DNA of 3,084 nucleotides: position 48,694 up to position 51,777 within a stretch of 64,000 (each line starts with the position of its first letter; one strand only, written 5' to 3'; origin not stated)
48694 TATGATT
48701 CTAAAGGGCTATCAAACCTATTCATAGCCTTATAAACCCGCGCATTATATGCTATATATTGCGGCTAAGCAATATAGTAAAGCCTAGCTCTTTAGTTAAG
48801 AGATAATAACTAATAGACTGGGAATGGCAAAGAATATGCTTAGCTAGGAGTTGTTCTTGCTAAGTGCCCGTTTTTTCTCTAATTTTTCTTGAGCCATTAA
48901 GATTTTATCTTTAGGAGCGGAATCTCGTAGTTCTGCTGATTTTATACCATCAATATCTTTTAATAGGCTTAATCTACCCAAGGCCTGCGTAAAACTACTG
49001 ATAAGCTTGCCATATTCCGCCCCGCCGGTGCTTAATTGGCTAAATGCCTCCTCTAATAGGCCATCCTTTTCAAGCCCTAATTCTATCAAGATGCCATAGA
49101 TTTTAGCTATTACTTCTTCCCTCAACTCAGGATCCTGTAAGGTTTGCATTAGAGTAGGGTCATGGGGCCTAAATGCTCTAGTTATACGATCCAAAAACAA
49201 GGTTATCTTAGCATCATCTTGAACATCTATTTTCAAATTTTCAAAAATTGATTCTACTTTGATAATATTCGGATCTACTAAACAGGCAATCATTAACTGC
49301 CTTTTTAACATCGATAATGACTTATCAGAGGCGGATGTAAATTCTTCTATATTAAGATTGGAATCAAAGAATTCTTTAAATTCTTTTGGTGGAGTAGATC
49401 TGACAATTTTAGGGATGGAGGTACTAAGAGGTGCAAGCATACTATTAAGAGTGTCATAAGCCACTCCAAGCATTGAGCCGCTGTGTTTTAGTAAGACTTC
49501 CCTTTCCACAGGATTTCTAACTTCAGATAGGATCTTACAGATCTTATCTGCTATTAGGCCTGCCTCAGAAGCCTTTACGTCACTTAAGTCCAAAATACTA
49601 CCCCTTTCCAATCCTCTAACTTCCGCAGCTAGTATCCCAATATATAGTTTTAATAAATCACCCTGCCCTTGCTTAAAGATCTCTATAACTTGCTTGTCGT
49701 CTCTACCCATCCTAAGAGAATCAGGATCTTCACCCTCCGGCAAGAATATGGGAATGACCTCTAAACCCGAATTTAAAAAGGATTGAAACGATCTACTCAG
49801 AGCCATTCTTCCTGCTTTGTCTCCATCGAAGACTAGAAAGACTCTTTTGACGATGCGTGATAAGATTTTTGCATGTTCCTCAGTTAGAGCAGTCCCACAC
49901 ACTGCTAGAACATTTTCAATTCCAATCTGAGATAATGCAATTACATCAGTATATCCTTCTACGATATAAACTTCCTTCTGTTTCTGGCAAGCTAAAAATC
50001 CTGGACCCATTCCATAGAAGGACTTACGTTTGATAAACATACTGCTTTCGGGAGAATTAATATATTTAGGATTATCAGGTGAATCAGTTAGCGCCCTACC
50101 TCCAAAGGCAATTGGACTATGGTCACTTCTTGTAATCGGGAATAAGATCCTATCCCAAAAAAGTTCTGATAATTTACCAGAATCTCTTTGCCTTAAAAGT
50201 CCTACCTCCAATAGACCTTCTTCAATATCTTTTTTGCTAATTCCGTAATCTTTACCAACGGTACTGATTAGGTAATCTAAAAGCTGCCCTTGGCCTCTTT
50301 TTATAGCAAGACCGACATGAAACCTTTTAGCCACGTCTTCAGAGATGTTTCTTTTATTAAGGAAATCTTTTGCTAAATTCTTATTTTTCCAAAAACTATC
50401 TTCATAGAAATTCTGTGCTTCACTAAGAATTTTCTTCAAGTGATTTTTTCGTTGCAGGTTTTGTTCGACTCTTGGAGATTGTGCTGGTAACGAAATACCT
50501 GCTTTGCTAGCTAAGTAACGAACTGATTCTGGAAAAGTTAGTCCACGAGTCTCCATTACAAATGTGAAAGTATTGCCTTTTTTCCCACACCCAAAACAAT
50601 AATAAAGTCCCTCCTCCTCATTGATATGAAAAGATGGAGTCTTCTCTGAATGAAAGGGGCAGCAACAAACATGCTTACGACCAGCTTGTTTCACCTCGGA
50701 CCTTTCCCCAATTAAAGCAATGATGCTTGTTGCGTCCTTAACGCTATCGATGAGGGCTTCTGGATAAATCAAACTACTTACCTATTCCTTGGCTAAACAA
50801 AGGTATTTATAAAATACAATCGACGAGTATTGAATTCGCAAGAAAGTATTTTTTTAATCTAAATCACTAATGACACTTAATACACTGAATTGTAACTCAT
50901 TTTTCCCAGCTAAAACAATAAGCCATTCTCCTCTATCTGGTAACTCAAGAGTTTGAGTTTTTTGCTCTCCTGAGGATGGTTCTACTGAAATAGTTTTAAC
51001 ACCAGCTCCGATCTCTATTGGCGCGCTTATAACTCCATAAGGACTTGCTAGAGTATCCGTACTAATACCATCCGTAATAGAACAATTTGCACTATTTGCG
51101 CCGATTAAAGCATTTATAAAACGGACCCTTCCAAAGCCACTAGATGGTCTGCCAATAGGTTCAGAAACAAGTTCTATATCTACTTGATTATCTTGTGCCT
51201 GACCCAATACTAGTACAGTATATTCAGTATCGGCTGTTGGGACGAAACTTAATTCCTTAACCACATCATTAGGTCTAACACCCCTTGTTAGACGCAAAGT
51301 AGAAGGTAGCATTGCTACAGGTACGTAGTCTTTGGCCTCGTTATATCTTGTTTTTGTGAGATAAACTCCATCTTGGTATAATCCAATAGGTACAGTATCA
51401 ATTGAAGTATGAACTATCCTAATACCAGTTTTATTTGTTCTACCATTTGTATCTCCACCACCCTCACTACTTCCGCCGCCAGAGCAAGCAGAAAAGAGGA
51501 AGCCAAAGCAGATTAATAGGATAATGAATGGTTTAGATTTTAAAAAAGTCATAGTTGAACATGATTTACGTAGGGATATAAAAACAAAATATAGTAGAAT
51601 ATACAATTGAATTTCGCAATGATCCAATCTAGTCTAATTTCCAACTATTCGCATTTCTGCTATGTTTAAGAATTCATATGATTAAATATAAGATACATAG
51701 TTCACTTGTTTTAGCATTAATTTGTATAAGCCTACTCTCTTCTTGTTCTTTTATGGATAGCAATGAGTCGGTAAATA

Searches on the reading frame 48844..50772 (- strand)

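Call 29: search_protein_families(library=pfam, proteins=[window:48844-50772:-], max_evalue=0.001)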
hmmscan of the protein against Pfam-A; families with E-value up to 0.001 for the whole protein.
window:48844-50772:- (642 aa): 6 families
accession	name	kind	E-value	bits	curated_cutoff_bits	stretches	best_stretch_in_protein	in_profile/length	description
PF01807.25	Zn_ribbon_DnaG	-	3e-30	104.3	24.9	1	5-98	3-96/98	CHC2 zinc finger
PF08275.17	DNAG_N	-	2.1e-25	89.7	26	1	123-255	2-124/128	DNA primase catalytic core, N-terminal domain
PF13155.12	Toprim_2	-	7.4e-19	68.3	22.1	1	269-352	1-86/88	Toprim-like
PF13662.12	Toprim_4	-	2.5e-17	63.3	25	1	267-339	2-81/85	Toprim domain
PF01751.28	Toprim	-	1.4e-12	48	23.1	1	267-330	1-78/96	Toprim domain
PF13362.12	Toprim_3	-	3.3e-07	31.1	27.2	1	268-355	2-90/95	Toprim domain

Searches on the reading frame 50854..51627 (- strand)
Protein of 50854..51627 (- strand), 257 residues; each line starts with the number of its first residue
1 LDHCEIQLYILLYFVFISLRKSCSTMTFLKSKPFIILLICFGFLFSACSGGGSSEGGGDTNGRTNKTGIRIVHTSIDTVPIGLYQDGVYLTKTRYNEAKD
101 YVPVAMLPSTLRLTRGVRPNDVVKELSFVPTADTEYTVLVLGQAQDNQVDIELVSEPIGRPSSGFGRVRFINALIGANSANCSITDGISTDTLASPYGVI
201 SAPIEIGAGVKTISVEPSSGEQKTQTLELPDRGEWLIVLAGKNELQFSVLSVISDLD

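Call 29: search_protein_families(library=pfam, proteins=[window:50854-51627:-], max_evalue=0.001)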
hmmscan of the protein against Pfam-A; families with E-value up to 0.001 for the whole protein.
window:50854-51627:- (257 aa): 1 family
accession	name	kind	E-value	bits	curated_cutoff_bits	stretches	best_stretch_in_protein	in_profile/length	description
PF14344.12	DUF4397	-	1.5e-11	45.3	30.6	1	69-173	3-109/119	Domain of unknown function (DUF4397)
